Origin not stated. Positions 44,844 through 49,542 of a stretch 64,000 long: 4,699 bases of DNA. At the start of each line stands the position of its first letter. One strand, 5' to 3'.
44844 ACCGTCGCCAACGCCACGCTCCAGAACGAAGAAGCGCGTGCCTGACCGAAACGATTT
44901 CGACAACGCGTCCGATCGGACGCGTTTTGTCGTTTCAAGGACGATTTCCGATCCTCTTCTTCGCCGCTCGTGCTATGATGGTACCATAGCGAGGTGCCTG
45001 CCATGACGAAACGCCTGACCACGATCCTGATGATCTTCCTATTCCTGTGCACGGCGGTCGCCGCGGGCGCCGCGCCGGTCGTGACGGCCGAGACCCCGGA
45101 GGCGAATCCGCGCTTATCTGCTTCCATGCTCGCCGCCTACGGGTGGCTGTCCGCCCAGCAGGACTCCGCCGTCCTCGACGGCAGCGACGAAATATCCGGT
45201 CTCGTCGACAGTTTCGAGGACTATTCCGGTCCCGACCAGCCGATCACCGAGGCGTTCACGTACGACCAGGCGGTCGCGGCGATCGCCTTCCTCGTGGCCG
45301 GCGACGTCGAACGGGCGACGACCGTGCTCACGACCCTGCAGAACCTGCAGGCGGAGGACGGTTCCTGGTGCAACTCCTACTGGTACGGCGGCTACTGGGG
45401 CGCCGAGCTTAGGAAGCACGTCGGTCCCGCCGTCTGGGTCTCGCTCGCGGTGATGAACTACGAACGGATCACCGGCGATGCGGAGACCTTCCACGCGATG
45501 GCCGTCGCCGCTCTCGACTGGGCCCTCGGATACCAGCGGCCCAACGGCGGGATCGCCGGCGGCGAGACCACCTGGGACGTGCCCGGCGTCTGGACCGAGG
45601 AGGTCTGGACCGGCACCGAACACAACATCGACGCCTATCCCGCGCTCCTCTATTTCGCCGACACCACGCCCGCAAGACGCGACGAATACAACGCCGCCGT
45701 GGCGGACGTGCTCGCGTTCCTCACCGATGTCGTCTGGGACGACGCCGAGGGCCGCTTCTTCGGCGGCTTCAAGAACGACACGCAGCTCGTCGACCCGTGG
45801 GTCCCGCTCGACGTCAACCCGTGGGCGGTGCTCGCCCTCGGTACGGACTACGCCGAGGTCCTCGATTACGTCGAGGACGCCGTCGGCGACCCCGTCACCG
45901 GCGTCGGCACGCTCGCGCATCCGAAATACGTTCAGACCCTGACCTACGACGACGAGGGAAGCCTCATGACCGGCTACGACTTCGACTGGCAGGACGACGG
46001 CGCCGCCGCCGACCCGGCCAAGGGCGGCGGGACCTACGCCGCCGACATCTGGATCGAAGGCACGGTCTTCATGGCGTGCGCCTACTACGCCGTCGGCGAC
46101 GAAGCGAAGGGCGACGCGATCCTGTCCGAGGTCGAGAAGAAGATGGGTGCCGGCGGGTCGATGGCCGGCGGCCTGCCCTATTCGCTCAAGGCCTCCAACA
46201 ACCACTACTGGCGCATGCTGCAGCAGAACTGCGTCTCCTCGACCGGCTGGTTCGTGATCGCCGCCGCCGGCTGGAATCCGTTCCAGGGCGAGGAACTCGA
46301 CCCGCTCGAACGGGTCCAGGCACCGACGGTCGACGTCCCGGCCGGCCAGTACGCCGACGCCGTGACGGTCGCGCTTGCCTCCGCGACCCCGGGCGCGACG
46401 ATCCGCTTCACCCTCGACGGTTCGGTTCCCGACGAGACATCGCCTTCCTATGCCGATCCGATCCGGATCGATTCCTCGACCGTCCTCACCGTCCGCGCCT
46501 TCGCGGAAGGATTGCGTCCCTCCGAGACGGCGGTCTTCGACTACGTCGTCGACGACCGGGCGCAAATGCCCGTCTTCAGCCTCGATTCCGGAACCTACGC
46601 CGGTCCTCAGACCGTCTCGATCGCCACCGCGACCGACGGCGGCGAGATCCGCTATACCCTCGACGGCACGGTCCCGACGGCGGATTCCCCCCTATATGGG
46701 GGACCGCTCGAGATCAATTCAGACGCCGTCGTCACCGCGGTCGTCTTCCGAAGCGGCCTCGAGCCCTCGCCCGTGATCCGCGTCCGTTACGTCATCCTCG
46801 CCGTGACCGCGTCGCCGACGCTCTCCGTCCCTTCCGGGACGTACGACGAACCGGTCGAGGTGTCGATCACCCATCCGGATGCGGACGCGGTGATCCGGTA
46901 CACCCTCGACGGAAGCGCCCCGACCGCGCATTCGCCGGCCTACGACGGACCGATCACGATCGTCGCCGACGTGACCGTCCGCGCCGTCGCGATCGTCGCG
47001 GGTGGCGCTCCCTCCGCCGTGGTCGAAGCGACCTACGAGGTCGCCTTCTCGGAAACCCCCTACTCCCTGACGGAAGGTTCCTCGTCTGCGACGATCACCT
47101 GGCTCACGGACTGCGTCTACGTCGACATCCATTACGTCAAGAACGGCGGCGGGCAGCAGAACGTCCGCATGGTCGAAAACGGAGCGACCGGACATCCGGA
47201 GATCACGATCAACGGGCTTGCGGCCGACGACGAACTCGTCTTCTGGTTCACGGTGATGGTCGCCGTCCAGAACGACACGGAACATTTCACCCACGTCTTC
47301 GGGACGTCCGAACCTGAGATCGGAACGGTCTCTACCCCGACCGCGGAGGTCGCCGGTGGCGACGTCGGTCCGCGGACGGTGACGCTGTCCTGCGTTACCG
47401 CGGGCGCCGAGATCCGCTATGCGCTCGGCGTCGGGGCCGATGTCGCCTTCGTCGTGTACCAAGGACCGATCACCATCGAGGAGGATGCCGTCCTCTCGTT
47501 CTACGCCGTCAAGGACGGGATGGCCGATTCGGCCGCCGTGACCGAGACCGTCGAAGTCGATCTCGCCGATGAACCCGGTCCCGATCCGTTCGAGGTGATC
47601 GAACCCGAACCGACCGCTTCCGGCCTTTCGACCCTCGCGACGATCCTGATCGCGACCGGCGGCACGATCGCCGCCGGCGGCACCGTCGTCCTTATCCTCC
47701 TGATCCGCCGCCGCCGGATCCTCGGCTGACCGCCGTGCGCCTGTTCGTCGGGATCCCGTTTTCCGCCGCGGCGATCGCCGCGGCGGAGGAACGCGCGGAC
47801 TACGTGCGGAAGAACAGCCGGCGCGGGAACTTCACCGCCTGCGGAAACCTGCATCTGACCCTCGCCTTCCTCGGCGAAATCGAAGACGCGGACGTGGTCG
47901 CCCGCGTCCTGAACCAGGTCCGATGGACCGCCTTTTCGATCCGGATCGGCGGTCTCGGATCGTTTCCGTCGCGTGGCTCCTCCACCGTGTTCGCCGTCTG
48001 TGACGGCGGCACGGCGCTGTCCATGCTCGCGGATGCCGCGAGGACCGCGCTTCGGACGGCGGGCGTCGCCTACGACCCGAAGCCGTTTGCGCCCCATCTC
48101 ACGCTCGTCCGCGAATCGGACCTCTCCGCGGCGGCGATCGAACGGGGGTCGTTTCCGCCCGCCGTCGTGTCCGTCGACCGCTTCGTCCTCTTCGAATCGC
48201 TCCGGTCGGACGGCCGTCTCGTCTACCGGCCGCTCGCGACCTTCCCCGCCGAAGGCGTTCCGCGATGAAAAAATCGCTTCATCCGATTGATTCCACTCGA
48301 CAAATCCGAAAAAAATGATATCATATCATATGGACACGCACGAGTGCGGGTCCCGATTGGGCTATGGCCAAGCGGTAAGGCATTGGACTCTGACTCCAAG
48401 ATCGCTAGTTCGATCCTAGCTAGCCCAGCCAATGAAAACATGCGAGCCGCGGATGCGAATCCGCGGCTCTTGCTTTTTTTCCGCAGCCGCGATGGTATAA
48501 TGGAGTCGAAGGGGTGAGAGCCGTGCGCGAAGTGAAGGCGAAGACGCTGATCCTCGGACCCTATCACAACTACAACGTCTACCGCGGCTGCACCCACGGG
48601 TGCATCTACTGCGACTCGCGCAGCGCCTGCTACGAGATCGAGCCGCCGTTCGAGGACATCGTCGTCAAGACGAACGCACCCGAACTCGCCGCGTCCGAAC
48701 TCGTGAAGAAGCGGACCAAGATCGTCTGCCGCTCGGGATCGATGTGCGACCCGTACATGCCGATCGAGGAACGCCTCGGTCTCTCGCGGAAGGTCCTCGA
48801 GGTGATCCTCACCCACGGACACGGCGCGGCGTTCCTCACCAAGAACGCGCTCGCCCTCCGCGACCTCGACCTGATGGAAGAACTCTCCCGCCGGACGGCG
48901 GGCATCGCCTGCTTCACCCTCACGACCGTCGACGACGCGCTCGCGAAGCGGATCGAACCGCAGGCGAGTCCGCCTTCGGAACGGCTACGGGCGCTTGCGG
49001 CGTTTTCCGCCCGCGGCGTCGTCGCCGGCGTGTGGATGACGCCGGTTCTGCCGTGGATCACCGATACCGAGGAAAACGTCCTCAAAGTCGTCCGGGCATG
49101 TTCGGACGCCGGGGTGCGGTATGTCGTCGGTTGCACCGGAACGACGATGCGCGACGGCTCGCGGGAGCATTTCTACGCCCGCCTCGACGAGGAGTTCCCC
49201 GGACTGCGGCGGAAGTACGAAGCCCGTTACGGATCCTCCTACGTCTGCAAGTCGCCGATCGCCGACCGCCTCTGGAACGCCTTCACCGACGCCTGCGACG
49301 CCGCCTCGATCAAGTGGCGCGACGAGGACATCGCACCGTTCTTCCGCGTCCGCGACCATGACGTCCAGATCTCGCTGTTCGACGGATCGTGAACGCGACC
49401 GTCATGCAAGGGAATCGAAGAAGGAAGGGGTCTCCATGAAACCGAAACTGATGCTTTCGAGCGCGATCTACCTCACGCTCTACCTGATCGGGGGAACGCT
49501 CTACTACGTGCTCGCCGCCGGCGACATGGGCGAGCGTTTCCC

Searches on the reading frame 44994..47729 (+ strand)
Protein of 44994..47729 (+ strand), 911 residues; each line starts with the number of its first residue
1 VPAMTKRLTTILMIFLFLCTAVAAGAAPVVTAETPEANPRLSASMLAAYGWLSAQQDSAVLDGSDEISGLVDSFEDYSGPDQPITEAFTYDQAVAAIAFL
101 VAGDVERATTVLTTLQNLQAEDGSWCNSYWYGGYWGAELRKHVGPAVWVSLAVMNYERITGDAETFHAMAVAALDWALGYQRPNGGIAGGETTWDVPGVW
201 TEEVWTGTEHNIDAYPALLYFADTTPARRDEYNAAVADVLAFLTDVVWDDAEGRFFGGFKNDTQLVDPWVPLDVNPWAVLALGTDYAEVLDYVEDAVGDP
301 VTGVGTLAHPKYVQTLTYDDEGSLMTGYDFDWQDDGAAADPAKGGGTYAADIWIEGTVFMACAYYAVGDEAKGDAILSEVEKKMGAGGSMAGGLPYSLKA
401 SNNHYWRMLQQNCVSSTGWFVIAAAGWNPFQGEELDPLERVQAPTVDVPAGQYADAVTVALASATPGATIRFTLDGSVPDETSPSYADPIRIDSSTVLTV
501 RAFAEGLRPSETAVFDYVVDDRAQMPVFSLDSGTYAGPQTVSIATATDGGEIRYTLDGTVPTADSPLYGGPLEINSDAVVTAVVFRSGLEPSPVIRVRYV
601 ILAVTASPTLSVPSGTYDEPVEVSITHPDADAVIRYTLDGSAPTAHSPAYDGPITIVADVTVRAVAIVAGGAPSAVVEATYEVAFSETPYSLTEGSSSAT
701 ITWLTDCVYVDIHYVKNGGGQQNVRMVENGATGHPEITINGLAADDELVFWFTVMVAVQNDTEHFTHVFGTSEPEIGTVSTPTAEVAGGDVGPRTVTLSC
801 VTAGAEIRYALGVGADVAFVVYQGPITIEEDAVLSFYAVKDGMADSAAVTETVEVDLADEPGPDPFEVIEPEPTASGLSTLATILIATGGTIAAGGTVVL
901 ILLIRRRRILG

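Call 61: search_protein_families(library=pfam, proteins=[window:44994-47729:+], max_evalue=0.00001)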
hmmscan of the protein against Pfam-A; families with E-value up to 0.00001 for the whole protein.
window:44994-47729:+ (911 aa): 3 families
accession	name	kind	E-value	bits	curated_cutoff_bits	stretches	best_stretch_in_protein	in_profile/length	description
PF13290.12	CHB_HEX_C_1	-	3.5e-71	235.5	22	4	613-677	2-66/67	Chitobiase/beta-hexosaminidase C-terminal domain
PF13287.12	Fn3_assoc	-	1.3e-51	173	23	3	624-681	2-59/59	Fn3 associated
PF22184.2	CBM_56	-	1e-15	58.1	27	1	693-762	4-75/75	Carbohydrate binding module family 56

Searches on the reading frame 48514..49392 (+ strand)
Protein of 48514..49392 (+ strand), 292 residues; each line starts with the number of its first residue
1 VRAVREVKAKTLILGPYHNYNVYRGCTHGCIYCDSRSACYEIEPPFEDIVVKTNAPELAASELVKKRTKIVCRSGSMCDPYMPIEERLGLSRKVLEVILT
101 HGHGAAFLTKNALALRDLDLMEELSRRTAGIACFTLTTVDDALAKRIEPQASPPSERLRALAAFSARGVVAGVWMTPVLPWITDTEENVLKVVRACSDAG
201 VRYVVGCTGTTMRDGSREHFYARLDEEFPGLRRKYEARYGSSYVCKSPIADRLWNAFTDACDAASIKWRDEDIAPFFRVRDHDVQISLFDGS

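Call 61: search_protein_families(library=pfam, proteins=[window:48514-49392:+], max_evalue=0.00001)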
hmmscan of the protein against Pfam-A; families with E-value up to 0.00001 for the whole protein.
window:48514-49392:+ (292 aa): 1 family
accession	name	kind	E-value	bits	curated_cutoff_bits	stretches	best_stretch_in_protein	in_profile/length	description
PF04055.27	Radical_SAM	-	3e-09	37.7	29.5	1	20-179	1-151/166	Radical SAM superfamily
